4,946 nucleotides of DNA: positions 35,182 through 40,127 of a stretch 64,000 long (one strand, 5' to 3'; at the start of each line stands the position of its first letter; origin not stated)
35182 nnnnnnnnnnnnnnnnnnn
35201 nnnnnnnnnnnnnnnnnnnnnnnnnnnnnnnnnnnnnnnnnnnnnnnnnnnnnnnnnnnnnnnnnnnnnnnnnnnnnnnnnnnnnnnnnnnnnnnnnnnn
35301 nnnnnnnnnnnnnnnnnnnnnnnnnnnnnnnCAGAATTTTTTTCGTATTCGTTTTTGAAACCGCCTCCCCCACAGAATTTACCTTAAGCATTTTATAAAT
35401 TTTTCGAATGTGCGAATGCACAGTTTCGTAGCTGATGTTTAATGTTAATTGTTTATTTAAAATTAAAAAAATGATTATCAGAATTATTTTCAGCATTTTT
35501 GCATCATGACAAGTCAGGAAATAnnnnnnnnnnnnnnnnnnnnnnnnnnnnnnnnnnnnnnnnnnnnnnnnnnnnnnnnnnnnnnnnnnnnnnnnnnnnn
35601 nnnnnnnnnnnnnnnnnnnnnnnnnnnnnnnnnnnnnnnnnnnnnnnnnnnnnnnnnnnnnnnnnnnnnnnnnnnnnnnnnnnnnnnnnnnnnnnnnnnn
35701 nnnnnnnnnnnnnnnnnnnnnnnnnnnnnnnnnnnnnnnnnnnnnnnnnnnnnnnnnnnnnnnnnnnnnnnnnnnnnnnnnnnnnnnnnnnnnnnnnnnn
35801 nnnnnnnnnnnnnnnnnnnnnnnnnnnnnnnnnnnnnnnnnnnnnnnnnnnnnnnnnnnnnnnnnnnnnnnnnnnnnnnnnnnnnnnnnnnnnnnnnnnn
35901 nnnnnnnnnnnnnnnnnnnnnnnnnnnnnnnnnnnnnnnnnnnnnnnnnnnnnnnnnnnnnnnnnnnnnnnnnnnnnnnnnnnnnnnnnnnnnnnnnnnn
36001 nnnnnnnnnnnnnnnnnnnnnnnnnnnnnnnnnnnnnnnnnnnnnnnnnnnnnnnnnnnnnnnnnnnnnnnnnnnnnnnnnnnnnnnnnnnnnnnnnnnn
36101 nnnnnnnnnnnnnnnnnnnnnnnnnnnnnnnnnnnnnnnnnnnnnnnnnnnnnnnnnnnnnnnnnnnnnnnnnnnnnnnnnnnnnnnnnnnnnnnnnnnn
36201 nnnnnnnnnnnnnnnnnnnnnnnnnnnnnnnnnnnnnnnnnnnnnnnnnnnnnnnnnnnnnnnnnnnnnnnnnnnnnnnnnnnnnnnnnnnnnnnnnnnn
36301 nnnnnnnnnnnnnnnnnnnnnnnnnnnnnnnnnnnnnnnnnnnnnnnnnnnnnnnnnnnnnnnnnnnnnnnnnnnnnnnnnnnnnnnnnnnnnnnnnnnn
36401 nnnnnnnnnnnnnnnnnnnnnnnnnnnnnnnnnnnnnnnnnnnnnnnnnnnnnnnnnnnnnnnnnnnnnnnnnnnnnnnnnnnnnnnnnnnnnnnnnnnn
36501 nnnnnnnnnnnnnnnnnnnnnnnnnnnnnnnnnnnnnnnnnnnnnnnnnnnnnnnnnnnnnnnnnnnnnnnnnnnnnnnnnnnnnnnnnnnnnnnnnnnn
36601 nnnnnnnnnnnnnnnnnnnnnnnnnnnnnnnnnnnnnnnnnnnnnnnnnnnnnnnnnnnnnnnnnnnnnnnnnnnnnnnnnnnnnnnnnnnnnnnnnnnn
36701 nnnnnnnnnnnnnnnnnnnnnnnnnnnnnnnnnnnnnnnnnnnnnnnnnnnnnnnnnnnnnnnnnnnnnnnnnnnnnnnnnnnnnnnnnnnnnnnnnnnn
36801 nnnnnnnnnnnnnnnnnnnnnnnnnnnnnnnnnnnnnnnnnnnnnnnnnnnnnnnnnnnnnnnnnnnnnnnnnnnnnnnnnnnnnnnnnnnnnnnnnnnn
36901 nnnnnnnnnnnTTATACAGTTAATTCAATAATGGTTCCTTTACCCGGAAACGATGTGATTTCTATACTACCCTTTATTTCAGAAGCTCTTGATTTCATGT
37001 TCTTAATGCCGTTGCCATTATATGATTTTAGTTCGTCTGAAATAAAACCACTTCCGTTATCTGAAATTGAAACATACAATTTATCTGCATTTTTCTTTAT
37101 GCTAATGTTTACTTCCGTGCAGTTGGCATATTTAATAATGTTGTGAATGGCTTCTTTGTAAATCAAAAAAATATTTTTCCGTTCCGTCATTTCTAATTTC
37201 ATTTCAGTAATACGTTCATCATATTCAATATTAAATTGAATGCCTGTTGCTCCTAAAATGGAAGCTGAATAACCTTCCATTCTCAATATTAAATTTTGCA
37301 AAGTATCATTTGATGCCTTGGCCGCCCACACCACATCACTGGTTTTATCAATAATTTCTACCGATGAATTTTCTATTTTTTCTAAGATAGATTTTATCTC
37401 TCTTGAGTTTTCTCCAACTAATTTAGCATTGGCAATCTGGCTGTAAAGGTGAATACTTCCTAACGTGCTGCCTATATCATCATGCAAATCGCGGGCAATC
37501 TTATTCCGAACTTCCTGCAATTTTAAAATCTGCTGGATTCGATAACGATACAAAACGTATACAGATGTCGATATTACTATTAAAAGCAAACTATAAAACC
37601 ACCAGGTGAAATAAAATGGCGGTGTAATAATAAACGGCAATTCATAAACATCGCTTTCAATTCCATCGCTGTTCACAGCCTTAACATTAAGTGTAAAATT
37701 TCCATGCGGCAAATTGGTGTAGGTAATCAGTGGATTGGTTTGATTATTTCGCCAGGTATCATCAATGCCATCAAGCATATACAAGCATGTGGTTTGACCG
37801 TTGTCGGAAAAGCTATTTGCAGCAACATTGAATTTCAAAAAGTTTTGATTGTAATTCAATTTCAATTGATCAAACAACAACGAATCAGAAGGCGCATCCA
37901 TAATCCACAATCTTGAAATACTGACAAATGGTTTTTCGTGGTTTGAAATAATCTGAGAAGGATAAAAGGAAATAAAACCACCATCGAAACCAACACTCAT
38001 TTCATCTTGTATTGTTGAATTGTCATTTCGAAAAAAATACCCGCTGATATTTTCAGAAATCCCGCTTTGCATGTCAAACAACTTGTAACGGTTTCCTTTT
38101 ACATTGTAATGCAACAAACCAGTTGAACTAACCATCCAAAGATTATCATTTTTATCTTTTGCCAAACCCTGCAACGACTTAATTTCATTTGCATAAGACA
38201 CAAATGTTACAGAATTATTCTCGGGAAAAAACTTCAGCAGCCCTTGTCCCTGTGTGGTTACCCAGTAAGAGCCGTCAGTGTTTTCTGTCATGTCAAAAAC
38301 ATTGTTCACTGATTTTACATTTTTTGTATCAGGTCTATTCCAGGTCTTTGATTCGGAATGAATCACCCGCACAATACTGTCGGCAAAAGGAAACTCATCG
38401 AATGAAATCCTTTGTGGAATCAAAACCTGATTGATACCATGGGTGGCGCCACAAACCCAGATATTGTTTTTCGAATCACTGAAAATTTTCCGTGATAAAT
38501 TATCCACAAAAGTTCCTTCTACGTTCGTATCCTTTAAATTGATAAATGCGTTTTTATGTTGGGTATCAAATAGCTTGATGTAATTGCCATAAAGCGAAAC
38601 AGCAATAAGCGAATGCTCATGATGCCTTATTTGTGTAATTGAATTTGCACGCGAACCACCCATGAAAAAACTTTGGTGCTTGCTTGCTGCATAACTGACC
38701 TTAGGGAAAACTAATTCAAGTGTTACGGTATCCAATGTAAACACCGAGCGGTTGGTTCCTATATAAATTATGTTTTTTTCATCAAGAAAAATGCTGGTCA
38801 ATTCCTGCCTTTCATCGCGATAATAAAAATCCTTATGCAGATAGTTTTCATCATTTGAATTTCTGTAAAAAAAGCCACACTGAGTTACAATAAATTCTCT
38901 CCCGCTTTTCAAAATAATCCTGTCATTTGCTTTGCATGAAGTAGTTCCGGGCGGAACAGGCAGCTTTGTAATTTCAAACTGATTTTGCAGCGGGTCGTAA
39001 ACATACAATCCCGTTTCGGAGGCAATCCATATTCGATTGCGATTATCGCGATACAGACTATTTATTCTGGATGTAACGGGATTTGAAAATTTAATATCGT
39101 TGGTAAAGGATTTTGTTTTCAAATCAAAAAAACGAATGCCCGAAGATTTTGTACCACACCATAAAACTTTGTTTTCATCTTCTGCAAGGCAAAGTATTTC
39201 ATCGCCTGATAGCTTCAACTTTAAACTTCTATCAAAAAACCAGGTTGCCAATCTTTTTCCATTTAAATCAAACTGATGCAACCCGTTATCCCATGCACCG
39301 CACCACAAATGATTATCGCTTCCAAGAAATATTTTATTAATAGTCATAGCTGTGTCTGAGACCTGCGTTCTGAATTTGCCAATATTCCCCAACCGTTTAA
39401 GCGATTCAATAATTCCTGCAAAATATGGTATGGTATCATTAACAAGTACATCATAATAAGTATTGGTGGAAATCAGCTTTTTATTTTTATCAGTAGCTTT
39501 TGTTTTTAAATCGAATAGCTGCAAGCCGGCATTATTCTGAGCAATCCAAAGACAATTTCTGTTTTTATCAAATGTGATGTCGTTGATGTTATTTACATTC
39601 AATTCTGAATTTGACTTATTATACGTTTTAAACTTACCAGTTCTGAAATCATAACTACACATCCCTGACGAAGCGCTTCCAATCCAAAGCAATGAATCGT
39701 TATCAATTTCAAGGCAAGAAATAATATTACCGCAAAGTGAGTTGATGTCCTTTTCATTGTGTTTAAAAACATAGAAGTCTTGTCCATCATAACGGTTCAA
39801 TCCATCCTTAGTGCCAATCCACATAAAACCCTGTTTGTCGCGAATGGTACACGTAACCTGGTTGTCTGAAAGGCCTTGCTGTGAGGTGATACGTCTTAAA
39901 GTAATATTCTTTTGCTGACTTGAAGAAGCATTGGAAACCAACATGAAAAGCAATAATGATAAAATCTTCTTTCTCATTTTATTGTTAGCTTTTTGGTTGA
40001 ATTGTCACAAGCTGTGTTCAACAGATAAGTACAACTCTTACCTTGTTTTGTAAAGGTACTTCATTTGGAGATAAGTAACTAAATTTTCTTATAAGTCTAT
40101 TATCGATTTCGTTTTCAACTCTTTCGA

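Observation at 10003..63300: Disruptions are concentrated in cargo genes (3 nonsense codons, 5 or more frameshifts) while all housekeeping genes in the window are intact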

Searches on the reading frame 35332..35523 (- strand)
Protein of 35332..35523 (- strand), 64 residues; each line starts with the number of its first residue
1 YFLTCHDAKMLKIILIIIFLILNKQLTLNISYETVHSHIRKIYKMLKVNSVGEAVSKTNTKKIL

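Call 44: search_protein_families(library=pfam, proteins=[window:35332-35523:-], max_evalue=1)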
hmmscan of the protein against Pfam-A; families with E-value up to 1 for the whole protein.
window:35332-35523:- (64 aa): 3 families
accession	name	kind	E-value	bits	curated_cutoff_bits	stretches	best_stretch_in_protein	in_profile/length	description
PF00196.25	GerE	-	8.5e-05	22.6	23.5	1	28-56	27-55/57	Bacterial regulatory proteins, luxR family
PF18268.6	Hit1_C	-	0.0076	16.8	26.1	1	28-57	13-42/82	Hit1 C-terminal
PF09862.15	DUF2089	-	0.065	13.4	33.4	1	27-47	25-45/47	Domain of unknown function (DUF2089)-HTH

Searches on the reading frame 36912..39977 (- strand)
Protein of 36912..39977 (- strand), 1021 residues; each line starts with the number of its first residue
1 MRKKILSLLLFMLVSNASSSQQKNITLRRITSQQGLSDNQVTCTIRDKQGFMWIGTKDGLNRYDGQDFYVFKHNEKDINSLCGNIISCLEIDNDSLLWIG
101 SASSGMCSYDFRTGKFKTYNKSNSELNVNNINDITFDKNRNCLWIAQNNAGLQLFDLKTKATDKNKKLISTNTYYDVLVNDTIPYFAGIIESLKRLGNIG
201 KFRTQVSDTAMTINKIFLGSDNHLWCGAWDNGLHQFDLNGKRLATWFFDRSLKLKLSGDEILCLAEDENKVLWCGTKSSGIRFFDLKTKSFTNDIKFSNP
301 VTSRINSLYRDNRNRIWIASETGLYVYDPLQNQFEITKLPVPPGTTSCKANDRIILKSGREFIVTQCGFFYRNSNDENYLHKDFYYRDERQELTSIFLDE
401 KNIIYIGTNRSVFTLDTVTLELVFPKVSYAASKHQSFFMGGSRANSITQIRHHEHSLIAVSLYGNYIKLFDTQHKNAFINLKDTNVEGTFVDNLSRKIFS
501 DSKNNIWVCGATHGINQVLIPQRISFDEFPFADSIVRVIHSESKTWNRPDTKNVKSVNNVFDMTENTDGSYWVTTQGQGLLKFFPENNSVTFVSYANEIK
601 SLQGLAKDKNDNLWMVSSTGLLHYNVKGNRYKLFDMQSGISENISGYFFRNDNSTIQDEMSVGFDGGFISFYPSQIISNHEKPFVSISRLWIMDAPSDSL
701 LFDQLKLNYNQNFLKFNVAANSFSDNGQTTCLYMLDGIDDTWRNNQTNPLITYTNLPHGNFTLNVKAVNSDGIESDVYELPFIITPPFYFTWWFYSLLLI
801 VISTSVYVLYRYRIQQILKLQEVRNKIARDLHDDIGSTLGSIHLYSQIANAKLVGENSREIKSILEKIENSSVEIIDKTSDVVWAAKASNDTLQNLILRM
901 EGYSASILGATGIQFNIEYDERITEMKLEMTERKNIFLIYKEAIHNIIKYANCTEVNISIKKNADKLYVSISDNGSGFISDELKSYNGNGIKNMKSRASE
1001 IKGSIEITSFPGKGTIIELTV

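Call 22: search_protein_families(library=ncbifam, proteins=[window:36912-39977:-], max_evalue=0.001)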
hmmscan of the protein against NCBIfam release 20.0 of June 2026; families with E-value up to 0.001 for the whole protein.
window:36912-39977:- (1021 aa): 10 families
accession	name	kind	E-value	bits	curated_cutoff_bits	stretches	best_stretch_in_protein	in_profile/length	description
NF008649.0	PRK11644.1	equivalog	7.7e-25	87.6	408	1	818-1019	297-492/499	signal transduction histidine-protein kinase/phosphatase UhpB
NF052228.1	T9SS_PorZ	equivalog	1.1e-20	73.7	260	2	18-168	511-670/757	type IX secretion system anionic LPS delivery protein PorZ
NF052443.1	SensHisKinMctS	equivalog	1.1e-19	70.1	700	1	814-1018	240-443/457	two-component system sensor histidine kinase MctS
NF008184.0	PRK10935.1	equivalog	7.1e-18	64.5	553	1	800-1020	340-556/565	nitrate/nitrite two-component system sensor histidine kinase NarQ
NF052531.1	Strep_LiaS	equivalog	6.1e-14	52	450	1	915-1020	222-324/328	envelope stress sensor histidine kinase LiaS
NF007896.0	PRK10600.1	equivalog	9e-14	51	578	1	813-1018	380-580/598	nitrate/nitrite two-component system sensor histidine kinase NarX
NF047786.1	his_kin_MadS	equivalog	5.4e-10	38.9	500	1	818-1009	225-421/434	MadS family sensor histidine kinase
NF047322.1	HK_morpho_MacS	equivalog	7.3e-06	25.4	300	1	824-1021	183-366/367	MacS family sensor histidine kinase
NF047405.1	SensHisKinSapS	equivalog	8.2e-05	22.1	550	1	913-1000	206-293/341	two-component system sensor histidine kinase SapS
NF008468.0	PRK11360.1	equivalog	0.00095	17.6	646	0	835-984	407-558/616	two-component system sensor histidine kinase AtoS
